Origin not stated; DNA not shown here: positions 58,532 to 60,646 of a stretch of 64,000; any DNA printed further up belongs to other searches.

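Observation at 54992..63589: Squalene synthesis genes hpnC-hpnD-hpnE run directly into an uncharacterised DUF2229 protein and a double HgdC-type ATPase 'activase' (putative five-gene operon)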

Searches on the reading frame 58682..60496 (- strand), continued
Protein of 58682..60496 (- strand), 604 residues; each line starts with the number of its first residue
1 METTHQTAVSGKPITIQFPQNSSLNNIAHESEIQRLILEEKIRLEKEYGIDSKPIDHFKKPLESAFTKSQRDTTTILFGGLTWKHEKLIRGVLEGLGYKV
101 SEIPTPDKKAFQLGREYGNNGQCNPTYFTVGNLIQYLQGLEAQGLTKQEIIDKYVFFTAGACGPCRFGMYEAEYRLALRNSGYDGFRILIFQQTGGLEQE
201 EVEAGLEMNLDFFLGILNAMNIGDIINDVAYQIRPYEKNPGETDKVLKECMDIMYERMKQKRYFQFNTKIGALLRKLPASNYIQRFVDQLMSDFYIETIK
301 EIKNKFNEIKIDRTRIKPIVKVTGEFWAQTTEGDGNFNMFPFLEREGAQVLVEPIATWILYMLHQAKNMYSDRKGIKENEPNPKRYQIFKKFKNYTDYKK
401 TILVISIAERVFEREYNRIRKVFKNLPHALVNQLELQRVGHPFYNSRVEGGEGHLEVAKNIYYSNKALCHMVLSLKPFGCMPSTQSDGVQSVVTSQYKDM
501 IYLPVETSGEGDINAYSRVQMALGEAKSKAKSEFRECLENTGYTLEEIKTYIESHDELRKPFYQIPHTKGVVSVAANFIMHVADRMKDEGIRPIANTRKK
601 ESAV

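Call 40: predict_structure(alignment_id=A1)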
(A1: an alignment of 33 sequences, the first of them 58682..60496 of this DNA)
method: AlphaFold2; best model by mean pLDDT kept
length: 604 residues; sequences in the alignment: 33
mean_pLDDT: 70.8   pTM: 0.71
mean pLDDT of the five models: 70.8, 70.0, 66.8, 66.1, 54.3
residues with pLDDT >= 90: 123; 70-90: 216; 50-70: 151; < 50: 114
segments of 3 or more residues with pLDDT < 50: 1-25, 52-63, 161-167, 193-208, 265-271, 273-279, 328-336, 375-382, 446-450, 477-486
pLDDT, mean of each block of 10 residues (from residue 1): 32 42 50 72 66 43 56 79 81 85 75 73 61 88 92 77 49 78 79 41 44 75 87 90 93 92 49 46 52 78 94 92 61 52 82 77 69 49 57 68 72 82 82 75 51 65 82 64 48 63 63 70 90 94 93 94 89 93 94 67 49
secondary structure, 60 per line:
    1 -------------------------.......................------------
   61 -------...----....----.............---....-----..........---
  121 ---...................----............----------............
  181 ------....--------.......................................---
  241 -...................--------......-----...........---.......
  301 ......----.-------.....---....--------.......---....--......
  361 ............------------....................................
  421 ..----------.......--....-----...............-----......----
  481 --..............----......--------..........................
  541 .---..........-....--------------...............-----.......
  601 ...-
elements in order: H26-48 E75-78 H83-95 E99-102 H108-117 H124-142 H147-153 E154-158 H169-180 E187-190 H199-236 H242-260 H269-274 H280-290 H294-306 E319-323 H327-330 H339-345 E349-352 H355-372 H385-422 H433-439 H442-445 H451-465 E471-476 H483-496 E501-506 H515-541 H545-554 H556-559 H574-588 H594-603

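Call 47: fold_search(model_id=the predicted structure, library=pdb)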
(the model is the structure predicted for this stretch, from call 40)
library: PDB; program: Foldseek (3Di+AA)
matches with E <= 10: 487; with E <= 0.001: 3
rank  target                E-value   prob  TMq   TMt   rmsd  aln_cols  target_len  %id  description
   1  6eno                  5.4e-04  1.00  0.28  0.36  14.3       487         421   10  Double cubane cluster oxidoreductase (released 2018-03-14)
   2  7yzm_A                5.6e-04  1.00  0.29  0.39  14.1       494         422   10  MgADPNP-bound DCCP:DCCP-R complex (released 2022-12-28)
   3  7yyl_D                7.9e-04  1.00  0.30  0.40  13.9       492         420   10  nucleotide-free DCCP:DCCP-R complex (released 2022-12-28)
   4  8s02_A                2.9e-03  0.99  0.30  0.38  14.8       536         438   10  BzdNO-benzoyl-CoA complex (released 2025-03-05)
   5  8s2r_C                2.9e-03  0.99  0.30  0.39  14.9       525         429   11  BzdNO in partially coenzyme A - free state (released 2025-03-05)
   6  8s02_C                7.6e-03  0.98  0.29  0.38  14.6       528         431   10  BzdNO-benzoyl-CoA complex (released 2025-03-05)
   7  3o3o_A                1.6e-02  0.87  0.26  0.34  12.7       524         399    9  (R)-2-hydroxyisocaproyl-CoA dehydratase in complex with (R)-2-hydroxyisocaproate (released 2011-03-16)
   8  9gai_A                1.9e-02  0.93  0.28  0.36  12.6       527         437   10  3-methylbenzoyl-CoA reductase from Thauera chlorobenzoica (MbdONPQ) (released 2026-02-18)
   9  9g87_A                2.9e-02  0.77  0.24  0.31  13.0       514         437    9  3-methylbenzoyl-CoA reductase from Thauera chlorobenzoica (subunits MbdON ) (released 2026-02-04)
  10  9gai_E                4.1e-02  0.85  0.27  0.35  12.5       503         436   10  3-methylbenzoyl-CoA reductase from Thauera chlorobenzoica (MbdONPQ) (released 2026-02-18)
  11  3o3m_A                6.0e-02  0.72  0.27  0.35  12.0       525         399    9  (R)-2-Hydroxyisocaproyl-CoA Dehydratase (released 2011-03-16)
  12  7yla_6                1.9e-01  0.21  0.14  0.18  18.9       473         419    8  Cryo-EM structure of 50S-HflX complex (released 2023-01-04)
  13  7b7q_A                2.3e-01  0.15  0.17  0.17  20.4       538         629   11  CooS-V with oxidized hybrid cluster (released 2022-01-12)
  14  6om8_J                2.3e-01  0.13  0.13  0.15  17.2       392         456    8  Caenorhabditis Elegans UDP-Glucose Dehydrogenase in complex with UDP-Xylose (released 2019-05-22)
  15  2f00_A                2.4e-01  0.13  0.19  0.22  21.7       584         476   10  Escherichia coli MurC (released 2006-10-24)
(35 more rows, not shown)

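Call 49: find_related_loci(query=A2, collection=genome_contigs, flank=10000)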
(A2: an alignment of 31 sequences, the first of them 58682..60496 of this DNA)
Query A2 (604 aa) in genome_contigs; peptide patterns used: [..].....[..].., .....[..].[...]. (x = any residue, [..] = any of these).
600 stretches matched a pattern (row limit reached: there are more); 600 encode a relative of the query (tblastn E <= 1e-3); the best 80 are kept; 80 distinct loci.
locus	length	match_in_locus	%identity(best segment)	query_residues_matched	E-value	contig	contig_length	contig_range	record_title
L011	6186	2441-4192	76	7-595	0e+0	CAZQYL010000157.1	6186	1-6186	MAG TPA_asm: uncultured Ignavibacteriales bacterium isolate SRP107338_co1_91 genome assembly, contig: NODE_17673_length_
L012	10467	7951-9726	74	7-603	0e+0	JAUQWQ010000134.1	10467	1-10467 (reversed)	MAG: Ignavibacteria bacterium isolate BIN7 contig_143189, whole genome shotgun sequence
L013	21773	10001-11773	77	2-598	0e+0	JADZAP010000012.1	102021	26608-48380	MAG: Ignavibacteria bacterium isolate SJ631 c_000000269901, whole genome shotgun sequence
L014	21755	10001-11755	76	7-596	0e+0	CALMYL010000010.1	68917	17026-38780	MAG TPA_asm: uncultured Ignavibacteria bacterium isolate SRR2107182_bin.96_CONCOCT_v1.1_MAG genome assembly, contig: ERZ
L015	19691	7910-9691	73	2-601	0e+0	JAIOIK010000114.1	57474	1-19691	MAG: Ignavibacteria bacterium isolate MAG_28 contig_172519, whole genome shotgun sequence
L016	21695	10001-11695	69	30-594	0e+0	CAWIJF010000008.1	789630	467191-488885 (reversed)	MAG: uncultured Ignavibacteria bacterium isolate MFD04944.bin.2.51 genome assembly, contig: contig_63533, whole genome s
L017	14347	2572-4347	65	2-594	0e+0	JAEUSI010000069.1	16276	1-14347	MAG: Ignavibacteria bacterium isolate new MAG-299 NODE_69_length_16276_cov_3.503303, whole genome shotgun sequence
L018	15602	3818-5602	65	1-604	0e+0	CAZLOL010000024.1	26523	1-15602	MAG TPA_asm: uncultured Ignavibacteriaceae bacterium isolate SRP173033_co1_9 genome assembly, contig: NODE_2867_length_2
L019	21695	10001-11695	68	30-589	0e+0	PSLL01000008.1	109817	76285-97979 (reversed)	MAG: Candidatus Dadabacteria bacterium isolate ERB_12_1 NODE_18_length_109817_cov_4.435169, whole genome shotgun sequenc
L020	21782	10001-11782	62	1-599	0e+0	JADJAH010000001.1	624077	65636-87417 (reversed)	MAG: Ignavibacteria bacterium isolate AalW_18-Q3-R10-53_BATAC.340 tig00005253-10-6246180, whole genome shotgun sequence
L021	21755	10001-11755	61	8-589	0e+0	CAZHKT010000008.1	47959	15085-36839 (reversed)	MAG TPA_asm: uncultured Acidobacteriota bacterium isolate binchicken_co274_142 genome assembly, contig: NODE_1936_length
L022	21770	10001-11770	61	9-595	0e+0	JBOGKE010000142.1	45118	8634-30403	MAG: Terriglobia bacterium isolate TC-S_metawrap_bin.145 k127_4708175, whole genome shotgun sequence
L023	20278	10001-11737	62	14-589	0e+0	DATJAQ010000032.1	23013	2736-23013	MAG TPA_asm: Terriglobia bacterium isolate SMAG_U15331 k141_2455913, whole genome shotgun sequence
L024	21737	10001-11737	63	19-592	0e+0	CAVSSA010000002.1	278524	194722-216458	MAG: uncultured Acidobacteriota bacterium isolate MFD05580.bin.1.50 genome assembly, contig: contig_16254, whole genome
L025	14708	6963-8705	62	19-595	0e+0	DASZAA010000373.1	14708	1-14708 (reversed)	MAG TPA_asm: Terriglobia bacterium isolate SMAG_U6376 k141_538621, whole genome shotgun sequence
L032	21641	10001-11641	64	49-592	0e+0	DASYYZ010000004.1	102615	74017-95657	MAG TPA_asm: Terriglobia bacterium isolate SMAG_U6349 k141_274157, whole genome shotgun sequence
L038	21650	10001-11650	64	49-595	0e+0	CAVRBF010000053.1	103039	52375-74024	MAG: uncultured Acidobacteriota bacterium isolate MFD04492.bin.2.4 genome assembly, contig: contig_39780, whole genome s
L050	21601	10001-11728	60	27-604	0e+0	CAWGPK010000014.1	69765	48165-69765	MAG: uncultured Acidobacteriota bacterium isolate MFD04492.bin.1.120 genome assembly, contig: contig_75023, whole genome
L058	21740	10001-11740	58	1-586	0e+0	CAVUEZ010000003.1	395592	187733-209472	MAG: Terriglobia bacterium isolate MFD04944.bin.2.199 genome assembly, contig: contig_22199, whole genome shotgun sequen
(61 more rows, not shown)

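Call 61: search_protein_families(library=pfam, proteins=[L010:6010-6453:+, L038:11928-12473:+, L050:15742-16848:+, L058:15683-16303:-, L024:8444-9472:+, L032:1945-5493:+], max_evalue=0.001)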
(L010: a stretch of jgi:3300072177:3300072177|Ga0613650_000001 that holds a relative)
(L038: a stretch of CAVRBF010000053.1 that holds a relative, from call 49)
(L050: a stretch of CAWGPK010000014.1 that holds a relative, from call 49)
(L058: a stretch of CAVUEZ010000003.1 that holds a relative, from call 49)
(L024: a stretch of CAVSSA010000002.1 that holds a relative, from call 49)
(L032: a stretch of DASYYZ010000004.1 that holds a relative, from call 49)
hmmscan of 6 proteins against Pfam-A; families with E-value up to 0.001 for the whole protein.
L010:6010-6453:+ (147 aa): 0 families

L038:11928-12473:+ (181 aa): 2 families
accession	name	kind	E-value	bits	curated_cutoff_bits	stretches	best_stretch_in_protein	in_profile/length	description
PF00903.31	Glyoxalase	-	1.6e-19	70.9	20.6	1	32-151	4-120/121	Glyoxalase/Bleomycin resistance protein/Dioxygenase superfamily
PF18029.7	Glyoxalase_6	-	5.1e-05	24.3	23.6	1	40-152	6-105/106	Glyoxalase-like domain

L050:15742-16848:+ (368 aa): 2 families
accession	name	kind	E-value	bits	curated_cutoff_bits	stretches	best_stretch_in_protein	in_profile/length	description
PF04055.27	Radical_SAM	-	9.4e-23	81.6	29.5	1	58-223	1-150/166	Radical SAM superfamily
PF13353.11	Fer4_12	-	0.00016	22.5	22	1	62-171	13-127/137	4Fe-4S single cluster domain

L058:15683-16303:- (206 aa): 0 families

L024:8444-9472:+ (342 aa): 2 families
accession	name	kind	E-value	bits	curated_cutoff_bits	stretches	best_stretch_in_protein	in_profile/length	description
PF03255.19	ACCA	-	8.4e-129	429.6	23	1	35-334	9-309/310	Acetyl co-enzyme A carboxylase carboxyltransferase-like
PF01039.27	Carboxyl_trans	-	1e-21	77.6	22.3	1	104-270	273-429/493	Carboxyl transferase domain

L032:1945-5493:+ (1182 aa): 5 families
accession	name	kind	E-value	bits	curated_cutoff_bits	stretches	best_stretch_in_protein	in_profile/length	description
PF07733.18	DNA_pol3_alpha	-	2.9e-101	338.9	23.9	1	327-566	20-260/260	Bacterial DNA polymerase III alpha NTPase domain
PF17657.6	DNA_pol3_finger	-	9.9e-65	217.3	22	1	569-731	1-165/166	Bacterial DNA polymerase III alpha subunit finger domain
PF02811.25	PHP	-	2.4e-60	204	26.4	1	8-178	1-163/164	PHP domain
PF14579.12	HHH_6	-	1.6e-30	105.6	25.6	1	806-897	2-89/90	Helix-hairpin-helix motif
PF01336.31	tRNA_anti-codon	-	3.5e-08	33.7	27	1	993-1071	1-73/75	OB-fold nucleic acid binding domain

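Call 63: search_protein_families(library=ncbifam, proteins=[L050:15742-16848:+, L058:15683-16303:-, L010:6010-6453:+], max_evalue=0.001)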
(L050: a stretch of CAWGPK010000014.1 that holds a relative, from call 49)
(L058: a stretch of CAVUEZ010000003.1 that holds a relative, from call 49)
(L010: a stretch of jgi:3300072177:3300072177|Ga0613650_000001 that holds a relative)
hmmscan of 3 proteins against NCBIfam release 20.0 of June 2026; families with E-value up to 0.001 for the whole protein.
L050:15742-16848:+ (368 aa): 50 families (the best 25 are shown)
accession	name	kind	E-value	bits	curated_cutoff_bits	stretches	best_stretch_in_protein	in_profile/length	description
TIGR02109.1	PQQ_syn_pqqE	equivalog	1.3e-19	70.4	381.35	1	62-166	15-122/358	pyrroloquinoline quinone biosynthesis protein PqqE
TIGR04347.1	pseudo_SAM_Halo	equivalog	3e-18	66.3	525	1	53-163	38-149/390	TIGR04347 family pseudo-SAM/SPASM protein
TIGR02666.1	moaA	equivalog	1.6e-17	63.5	284.05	1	63-196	19-166/336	GTP 3',8-cyclase MoaA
TIGR02668.1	moaA_archaeal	equivalog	8.4e-17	61.1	325.25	1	62-163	18-122/303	GTP 3',8-cyclase MoaA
TIGR04051.1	rSAM_NirJ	equivalog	5.2e-16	58.6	515.45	1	61-159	9-110/354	heme d1 biosynthesis radical SAM protein NirJ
TIGR04133.1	rSAM_w_lipo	hypoth_equivalog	2.4e-15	56.3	425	1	63-159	33-135/350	TIGR04133 family radical SAM/SPASM protein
TIGR04303.1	GeoRSP_rSAM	equivalog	1.3e-14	54.5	400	1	63-162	14-113/325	GeoRSP system radical SAM/SPASM protein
TIGR04317.1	W_rSAM_matur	equivalog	1.3e-14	54.1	380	1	62-179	12-130/349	tungsten cofactor oxidoreductase radical SAM maturase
TIGR04546.1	rSAM_ahbC_deAc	equivalog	1.5e-14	53.7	650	1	53-160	39-148/390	12,18-didecarboxysiroheme deacetylase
TIGR04545.1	rSAM_ahbD_hemeb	equivalog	4.6e-14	52.6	500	1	62-160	8-109/339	heme b synthase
NF001199.0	PRK00164.2-1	equivalog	5.3e-14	52.1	231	1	62-165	20-125/308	GTP 3',8-cyclase MoaA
NF038283.1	viperin_w_prok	equivalog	5.8e-14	51.9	180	1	62-163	10-120/281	viperin family antiviral radical SAM protein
TIGR04054.1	rSAM_NirJ1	equivalog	2.3e-13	49.5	650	1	46-159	29-144/387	putative heme d1 biosynthesis radical SAM protein NirJ1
TIGR04055.1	rSAM_NirJ2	equivalog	2.4e-13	50.3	500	1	63-162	9-110/326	putative heme d1 biosynthesis radical SAM protein NirJ2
NF045574.1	sacti_mat_StsB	exception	2.6e-12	46.3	625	1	63-161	105-205/466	StsB family radical SAM/SPASM domain sactipeptide maturase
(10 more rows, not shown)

L058:15683-16303:- (206 aa): 0 families

L010:6010-6453:+ (147 aa): 0 families

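Call 89: search_protein_families(library=pfam, alignment_id=A3, max_evalue=0.0001)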
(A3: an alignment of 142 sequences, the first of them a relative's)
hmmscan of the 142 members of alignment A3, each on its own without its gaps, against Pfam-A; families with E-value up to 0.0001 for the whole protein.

A. member 1, L019:7576-9594:- (672 aa): 10 families
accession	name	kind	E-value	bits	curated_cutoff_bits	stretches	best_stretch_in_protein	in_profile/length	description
PF00158.32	Sigma54_activat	-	3.8e-69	232.1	20.2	1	364-530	1-167/168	Sigma-54 interaction domain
PF25601.1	AAA_lid_14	-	5.8e-30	103.4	27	1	536-619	1-84/87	AAA+ ATPase lid domain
PF01590.32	GAF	-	8.3e-26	91.5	22.4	2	32-170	1-133/133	GAF domain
PF13185.12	GAF_2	-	3.2e-22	79.6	28.6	2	98-171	66-136/136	GAF domain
PF02954.25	HTH_8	-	3.1e-15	56.1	22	1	629-669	2-42/42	Bacterial regulatory protein, Fis family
PF14532.12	Sigma54_activ_2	-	7.6e-15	55.8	25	1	368-535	4-138/138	Sigma-54 interaction domain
PF13492.12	GAF_3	-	3.6e-13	50.5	27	1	32-171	1-128/129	GAF domain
PF07728.20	AAA_5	-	1.2e-07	32.2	22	1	388-506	2-123/139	AAA domain (dynein-related subfamily)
PF07724.20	AAA_2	-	1.5e-05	25.5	27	1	386-517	4-136/166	AAA domain (Cdc48 subfamily)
PF00004.35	AAA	-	7.8e-05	23.6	21.2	0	388-520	1-126/131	ATPase family associated with various cellular activities (AAA)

B. families by the number of members that match (of 142 scanned): 135 families (the first 25 are shown)
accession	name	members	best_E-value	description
PF04055.27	Radical_SAM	7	4.4e-25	Radical SAM superfamily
PF00903.31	Glyoxalase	7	5e-20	Glyoxalase/Bleomycin resistance protein/Dioxygenase superfamily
PF00158.32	Sigma54_activat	3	3.8e-69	Sigma-54 interaction domain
PF06762.20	LMF1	3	1.5e-54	Lipase maturation factor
PF25179.1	LMF1_C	3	2.3e-52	Lipase maturation factor C-terminal domain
PF25601.1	AAA_lid_14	3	5.8e-30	AAA+ ATPase lid domain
PF14532.12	Sigma54_activ_2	3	2.1e-25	Sigma-54 interaction domain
PF00581.25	Rhodanese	3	4.1e-23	Rhodanese-like domain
PF02954.25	HTH_8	3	3.1e-15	Bacterial regulatory protein, Fis family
PF13353.11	Fer4_12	3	2.5e-05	4Fe-4S single cluster domain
PF03255.19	ACCA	2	1.3e-129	Acetyl co-enzyme A carboxylase carboxyltransferase-like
PF01458.23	SUFBD_core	2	1.3e-80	SUF system FeS cluster assembly, SufBD core domain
PF02321.23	OEP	2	2.1e-45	Outer membrane efflux protein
PF00072.30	Response_reg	2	6.7e-30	Response regulator receiver domain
PF01106.22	NifU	2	5e-26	NifU-like domain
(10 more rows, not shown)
